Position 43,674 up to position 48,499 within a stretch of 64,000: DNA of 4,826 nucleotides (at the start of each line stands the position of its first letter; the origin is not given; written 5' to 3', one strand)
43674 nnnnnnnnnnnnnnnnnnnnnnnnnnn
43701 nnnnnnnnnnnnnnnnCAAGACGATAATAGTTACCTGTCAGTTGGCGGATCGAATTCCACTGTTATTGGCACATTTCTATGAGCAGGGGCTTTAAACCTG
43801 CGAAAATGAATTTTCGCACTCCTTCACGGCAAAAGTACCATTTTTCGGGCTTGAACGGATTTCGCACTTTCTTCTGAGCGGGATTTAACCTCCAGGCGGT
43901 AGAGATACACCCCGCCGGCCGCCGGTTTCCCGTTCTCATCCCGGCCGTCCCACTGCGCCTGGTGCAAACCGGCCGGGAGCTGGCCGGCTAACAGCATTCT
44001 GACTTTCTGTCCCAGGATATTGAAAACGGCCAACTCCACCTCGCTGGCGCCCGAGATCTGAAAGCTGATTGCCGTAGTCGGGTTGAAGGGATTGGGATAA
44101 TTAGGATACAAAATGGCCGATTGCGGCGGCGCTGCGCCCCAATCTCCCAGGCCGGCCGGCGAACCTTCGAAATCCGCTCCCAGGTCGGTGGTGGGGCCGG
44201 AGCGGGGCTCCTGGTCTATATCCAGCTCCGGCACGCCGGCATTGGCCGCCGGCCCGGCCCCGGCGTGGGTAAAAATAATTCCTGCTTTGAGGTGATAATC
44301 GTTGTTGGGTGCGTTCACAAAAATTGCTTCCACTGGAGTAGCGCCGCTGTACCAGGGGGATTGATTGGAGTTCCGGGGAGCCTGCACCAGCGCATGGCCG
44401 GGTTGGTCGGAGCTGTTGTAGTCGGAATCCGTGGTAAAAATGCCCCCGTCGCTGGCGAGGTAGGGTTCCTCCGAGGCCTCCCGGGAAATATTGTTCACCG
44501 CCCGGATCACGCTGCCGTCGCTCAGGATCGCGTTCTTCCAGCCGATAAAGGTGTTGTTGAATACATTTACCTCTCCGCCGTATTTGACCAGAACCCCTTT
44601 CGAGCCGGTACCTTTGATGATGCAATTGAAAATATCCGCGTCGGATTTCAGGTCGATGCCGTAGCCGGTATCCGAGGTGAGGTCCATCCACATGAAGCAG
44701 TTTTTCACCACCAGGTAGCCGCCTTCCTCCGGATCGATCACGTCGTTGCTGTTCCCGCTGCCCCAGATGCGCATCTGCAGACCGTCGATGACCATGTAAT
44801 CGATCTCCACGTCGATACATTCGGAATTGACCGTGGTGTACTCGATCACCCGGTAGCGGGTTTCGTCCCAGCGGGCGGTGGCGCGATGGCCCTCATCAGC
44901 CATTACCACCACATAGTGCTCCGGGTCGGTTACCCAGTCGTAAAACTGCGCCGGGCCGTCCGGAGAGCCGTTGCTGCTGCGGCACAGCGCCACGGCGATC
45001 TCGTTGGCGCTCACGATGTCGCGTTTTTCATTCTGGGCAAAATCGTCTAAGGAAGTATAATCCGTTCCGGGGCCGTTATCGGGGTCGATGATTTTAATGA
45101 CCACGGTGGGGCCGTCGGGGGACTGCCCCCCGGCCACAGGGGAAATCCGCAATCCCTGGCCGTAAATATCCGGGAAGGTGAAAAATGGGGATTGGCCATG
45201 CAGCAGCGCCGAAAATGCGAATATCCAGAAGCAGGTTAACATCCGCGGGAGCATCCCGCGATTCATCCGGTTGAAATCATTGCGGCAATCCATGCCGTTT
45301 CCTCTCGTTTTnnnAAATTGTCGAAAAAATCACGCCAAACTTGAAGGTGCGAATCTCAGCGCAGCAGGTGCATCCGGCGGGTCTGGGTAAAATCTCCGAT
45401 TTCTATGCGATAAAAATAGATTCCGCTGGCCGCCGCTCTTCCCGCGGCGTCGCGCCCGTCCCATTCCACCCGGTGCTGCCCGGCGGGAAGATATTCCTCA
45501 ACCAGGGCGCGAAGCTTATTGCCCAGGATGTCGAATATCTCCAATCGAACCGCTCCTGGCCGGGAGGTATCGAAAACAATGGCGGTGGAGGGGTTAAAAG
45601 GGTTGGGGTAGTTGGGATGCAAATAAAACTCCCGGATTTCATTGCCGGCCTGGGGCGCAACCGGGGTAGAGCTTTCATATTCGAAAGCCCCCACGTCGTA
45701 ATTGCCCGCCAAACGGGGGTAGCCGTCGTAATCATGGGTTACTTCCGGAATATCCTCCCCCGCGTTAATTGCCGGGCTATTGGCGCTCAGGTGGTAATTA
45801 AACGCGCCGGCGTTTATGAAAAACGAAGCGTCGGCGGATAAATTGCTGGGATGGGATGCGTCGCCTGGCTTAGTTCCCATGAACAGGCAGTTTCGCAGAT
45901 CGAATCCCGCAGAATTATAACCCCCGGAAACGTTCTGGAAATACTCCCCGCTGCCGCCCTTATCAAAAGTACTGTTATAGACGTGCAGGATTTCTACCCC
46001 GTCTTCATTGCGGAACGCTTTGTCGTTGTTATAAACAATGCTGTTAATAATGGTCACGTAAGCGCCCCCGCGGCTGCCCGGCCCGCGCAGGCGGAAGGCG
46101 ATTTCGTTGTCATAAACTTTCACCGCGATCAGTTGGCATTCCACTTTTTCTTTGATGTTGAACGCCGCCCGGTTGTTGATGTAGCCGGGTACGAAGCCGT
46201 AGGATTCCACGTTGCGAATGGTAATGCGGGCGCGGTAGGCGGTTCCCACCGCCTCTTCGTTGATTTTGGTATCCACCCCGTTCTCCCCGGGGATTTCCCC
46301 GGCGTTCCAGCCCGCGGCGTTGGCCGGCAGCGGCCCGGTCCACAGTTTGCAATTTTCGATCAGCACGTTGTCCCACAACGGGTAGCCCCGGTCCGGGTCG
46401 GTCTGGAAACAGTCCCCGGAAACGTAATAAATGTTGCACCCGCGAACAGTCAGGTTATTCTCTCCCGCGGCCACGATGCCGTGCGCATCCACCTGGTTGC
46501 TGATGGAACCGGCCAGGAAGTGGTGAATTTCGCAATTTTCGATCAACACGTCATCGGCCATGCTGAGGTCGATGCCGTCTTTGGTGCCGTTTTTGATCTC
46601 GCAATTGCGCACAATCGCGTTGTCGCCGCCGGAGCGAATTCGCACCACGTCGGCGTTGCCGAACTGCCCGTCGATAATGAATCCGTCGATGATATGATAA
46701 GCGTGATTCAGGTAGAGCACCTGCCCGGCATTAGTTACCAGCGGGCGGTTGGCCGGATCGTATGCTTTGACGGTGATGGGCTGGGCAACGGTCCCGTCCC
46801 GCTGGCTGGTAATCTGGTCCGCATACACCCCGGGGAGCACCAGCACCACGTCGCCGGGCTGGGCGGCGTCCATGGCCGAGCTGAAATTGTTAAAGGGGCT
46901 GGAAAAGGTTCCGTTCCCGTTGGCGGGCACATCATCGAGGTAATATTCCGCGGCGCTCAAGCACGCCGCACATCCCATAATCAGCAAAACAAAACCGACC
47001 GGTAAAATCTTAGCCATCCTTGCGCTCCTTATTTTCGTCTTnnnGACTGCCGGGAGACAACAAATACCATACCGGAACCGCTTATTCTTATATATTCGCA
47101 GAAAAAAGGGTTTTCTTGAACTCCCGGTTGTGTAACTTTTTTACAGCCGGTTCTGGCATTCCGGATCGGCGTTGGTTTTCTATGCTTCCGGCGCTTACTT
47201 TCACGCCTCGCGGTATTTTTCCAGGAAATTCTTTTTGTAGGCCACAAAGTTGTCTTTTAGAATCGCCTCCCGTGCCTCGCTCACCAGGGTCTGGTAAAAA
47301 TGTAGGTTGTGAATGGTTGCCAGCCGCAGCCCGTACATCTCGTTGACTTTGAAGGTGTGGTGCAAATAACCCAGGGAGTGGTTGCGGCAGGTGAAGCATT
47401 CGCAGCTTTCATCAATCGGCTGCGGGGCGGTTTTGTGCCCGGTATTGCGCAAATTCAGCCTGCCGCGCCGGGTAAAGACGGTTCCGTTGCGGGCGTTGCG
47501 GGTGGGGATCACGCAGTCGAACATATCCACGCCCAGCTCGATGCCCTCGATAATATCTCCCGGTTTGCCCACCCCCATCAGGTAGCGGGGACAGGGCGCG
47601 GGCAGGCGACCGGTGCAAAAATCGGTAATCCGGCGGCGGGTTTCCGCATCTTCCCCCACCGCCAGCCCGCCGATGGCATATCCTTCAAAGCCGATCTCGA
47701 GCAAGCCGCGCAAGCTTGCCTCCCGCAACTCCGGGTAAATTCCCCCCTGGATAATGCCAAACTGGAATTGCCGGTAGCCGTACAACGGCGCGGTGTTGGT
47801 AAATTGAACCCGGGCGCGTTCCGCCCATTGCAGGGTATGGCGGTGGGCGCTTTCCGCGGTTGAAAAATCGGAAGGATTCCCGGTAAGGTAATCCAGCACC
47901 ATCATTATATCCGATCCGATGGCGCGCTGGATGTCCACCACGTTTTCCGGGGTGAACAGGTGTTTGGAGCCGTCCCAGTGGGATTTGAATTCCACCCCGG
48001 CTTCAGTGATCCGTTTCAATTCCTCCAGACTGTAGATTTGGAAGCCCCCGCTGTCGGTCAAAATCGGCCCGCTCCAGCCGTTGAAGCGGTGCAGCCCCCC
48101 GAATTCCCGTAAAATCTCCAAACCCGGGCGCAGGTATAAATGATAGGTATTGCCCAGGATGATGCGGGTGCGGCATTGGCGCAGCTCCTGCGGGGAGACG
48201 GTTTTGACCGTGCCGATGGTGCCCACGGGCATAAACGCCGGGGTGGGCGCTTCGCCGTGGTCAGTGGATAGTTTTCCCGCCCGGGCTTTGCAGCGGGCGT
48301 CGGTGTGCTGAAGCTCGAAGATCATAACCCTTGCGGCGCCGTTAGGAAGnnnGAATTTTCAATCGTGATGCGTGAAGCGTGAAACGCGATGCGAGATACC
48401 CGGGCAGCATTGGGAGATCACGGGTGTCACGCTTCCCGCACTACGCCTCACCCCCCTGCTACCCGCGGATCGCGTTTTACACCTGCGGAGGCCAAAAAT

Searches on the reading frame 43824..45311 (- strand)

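Call 57: search_protein_families(library=pfam, proteins=[window:43824-45311:-], max_evalue=0.0001)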
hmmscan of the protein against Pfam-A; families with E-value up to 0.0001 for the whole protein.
window:43824-45311:- (495 aa): 2 families
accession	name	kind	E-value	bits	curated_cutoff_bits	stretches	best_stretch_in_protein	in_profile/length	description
PF13860.13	FlgD_ig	-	2e-10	40.9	27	1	412-476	9-76/79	FlgD Ig-like domain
PF13229.12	Beta_helix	-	6.8e-05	23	25.9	0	197-274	77-156/158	Right handed beta helix region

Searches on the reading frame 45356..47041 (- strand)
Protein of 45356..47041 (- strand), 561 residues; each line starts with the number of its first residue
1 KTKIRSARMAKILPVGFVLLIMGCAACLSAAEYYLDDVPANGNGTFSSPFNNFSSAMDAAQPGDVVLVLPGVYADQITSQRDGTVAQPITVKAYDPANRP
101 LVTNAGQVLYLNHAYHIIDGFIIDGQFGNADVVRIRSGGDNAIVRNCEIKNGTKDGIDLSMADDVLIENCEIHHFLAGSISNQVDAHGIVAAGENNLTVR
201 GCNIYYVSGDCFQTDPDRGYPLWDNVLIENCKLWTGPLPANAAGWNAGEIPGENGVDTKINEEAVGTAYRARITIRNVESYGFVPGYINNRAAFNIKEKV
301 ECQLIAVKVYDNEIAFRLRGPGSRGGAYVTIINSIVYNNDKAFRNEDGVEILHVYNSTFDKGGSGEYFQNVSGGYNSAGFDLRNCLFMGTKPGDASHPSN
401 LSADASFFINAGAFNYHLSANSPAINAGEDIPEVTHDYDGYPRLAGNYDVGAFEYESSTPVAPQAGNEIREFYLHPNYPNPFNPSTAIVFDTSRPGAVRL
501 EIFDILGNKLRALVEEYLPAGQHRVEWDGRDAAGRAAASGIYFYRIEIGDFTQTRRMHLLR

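Call 57: search_protein_families(library=pfam, proteins=[window:45356-47041:-], max_evalue=0.0001)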
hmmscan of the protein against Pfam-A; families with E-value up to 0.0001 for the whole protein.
window:45356-47041:- (561 aa): 2 families
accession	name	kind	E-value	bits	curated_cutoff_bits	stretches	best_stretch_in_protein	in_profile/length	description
PF13229.12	Beta_helix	-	3.1e-11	43.6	25.9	1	132-232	48-133/158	Right handed beta helix region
PF13860.13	FlgD_ig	-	2.7e-07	30.9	27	1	496-545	23-72/79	FlgD Ig-like domain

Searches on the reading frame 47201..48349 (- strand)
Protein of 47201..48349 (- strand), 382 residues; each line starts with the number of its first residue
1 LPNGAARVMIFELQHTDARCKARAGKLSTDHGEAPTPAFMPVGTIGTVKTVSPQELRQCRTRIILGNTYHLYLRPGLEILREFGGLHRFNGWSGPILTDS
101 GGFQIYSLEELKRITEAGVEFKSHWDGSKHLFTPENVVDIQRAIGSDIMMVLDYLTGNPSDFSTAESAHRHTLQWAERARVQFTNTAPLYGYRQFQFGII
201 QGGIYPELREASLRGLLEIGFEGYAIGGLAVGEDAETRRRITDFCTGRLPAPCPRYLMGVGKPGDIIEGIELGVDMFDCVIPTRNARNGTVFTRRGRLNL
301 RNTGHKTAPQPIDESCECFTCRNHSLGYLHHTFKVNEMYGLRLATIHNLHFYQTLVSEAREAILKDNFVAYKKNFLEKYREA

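Call 58: search_protein_families(library=pfam, proteins=[window:47201-48349:-], max_evalue=0.0001)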
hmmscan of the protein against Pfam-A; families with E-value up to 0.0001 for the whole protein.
window:47201-48349:- (382 aa): 1 family
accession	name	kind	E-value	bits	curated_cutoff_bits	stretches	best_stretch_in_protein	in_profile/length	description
PF01702.25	TGT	-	1.3e-149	498.6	26.3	1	20-380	1-356/357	Queuine tRNA-ribosyltransferase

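Call 59: find_homologous_proteins(query=window:47201-48349:-, max_evalue=1e-50)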
Query window:47201-48349:- (382 aa): 8000 proteins with E <= 1e-50 among 8000 candidates; the best 120 are listed.
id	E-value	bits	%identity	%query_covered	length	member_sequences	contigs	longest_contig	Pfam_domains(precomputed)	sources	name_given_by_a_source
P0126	3.6e-245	831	94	98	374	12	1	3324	PF01702.26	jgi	-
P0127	2.2e-203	693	78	98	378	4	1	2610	PF01702.26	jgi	jgi:queuine tRNA-ribosyltransferase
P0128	1.0e-200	684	77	97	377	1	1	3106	PF01702.26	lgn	-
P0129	1.2e-198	678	77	96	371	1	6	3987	PF01702.26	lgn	-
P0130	2.0e-194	664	74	98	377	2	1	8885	PF01702.26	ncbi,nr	ncbi:MAG: tRNA guanosine(34) transglycosylase Tgt [Calditrichaeota bacterium]|nr:MAG: tRNA guanosine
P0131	4.8e-191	653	74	97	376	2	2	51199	PF01702.26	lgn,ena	-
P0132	1.7e-190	651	75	98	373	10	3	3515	PF01702.26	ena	-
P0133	2.4e-189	647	73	97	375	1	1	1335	PF01702.26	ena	-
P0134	1.3e-188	645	72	97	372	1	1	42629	PF01702.26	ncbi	-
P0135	7.1e-188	642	70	97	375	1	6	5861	PF01702.26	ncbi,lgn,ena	-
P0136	4.0e-186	636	71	97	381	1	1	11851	PF01702.26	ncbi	-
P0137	7.2e-183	626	70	97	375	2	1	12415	PF01702.26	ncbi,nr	ncbi:MAG: tRNA guanosine(34) transglycosylase Tgt [Calditrichaeota bacterium]|nr:MAG: tRNA guanosine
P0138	1.2e-181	622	70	97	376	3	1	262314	PF01702.26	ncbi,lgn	-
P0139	4.1e-181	620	68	97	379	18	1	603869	PF01702.26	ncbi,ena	ncbi:MAG: tRNA guanosine(34) transglycosylase Tgt [Calditrichia bacterium]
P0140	6.1e-181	619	80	84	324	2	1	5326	PF01702.26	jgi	jgi:queuine tRNA-ribosyltransferase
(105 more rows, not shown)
